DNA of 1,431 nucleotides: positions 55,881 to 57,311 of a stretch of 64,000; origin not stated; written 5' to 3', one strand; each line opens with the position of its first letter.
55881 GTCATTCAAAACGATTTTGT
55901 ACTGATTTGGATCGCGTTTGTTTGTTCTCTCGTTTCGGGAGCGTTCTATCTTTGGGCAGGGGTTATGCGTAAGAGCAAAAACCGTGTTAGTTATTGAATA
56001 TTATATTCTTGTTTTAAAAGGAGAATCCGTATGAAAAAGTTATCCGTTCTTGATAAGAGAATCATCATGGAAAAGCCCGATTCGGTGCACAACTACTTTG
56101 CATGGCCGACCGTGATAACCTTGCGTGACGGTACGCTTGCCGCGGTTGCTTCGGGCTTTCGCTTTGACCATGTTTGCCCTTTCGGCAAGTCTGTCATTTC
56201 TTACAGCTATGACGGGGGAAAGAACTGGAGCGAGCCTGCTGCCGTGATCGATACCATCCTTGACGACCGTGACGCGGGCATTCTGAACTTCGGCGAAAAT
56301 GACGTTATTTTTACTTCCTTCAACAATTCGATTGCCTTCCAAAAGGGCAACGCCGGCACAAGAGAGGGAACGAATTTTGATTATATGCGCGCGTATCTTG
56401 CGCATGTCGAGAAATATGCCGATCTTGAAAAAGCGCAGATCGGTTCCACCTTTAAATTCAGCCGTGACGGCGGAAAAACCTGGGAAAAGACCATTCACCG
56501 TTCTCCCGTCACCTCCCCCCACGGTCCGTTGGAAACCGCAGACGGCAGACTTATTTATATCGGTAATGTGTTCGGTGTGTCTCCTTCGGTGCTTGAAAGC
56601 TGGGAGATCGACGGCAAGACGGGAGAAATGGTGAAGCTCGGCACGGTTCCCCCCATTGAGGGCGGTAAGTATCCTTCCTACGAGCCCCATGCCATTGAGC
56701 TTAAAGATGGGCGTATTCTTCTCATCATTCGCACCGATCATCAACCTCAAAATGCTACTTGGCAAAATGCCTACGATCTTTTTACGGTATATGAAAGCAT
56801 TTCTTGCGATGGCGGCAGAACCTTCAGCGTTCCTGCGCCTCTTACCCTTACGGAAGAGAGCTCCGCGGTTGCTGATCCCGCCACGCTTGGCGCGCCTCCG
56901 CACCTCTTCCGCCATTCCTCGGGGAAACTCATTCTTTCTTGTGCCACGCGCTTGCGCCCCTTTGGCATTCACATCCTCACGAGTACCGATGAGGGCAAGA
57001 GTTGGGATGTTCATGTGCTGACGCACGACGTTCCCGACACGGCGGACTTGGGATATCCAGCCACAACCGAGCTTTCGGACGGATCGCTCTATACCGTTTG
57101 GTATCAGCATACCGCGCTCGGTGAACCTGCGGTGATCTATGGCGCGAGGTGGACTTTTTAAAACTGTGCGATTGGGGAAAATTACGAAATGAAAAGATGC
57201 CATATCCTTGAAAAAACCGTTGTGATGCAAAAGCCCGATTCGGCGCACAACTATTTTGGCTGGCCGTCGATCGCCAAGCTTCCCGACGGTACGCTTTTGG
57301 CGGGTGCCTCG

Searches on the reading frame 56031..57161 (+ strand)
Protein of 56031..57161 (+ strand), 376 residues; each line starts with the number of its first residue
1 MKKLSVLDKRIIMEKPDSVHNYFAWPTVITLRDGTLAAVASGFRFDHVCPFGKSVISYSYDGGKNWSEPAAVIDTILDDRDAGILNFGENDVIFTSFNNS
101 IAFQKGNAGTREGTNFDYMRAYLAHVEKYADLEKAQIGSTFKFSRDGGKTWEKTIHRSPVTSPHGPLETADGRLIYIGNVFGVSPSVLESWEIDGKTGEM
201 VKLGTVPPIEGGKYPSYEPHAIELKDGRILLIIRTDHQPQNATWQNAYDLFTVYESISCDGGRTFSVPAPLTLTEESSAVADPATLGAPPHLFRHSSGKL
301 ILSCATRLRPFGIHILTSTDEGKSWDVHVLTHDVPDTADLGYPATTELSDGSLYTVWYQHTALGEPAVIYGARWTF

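Call 101: search_protein_families(library=pfam, proteins=[window:56031-57161:+], max_evalue=0.00001)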
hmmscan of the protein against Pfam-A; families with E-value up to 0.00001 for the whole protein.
window:56031-57161:+ (376 aa): 3 families
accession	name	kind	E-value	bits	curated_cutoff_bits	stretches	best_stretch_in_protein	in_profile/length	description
PF13088.12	BNR_2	-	4.3e-12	46.4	31.4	1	124-354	131-276/277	BNR repeat-like domain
PF02012.26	BNR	-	2e-08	33.4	27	0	143-153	2-12/12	BNR/Asp-box repeat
PF24316.1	Tli3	-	9.7e-07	29.6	27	0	133-154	78-99/129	T6SS Tli3 immunity protein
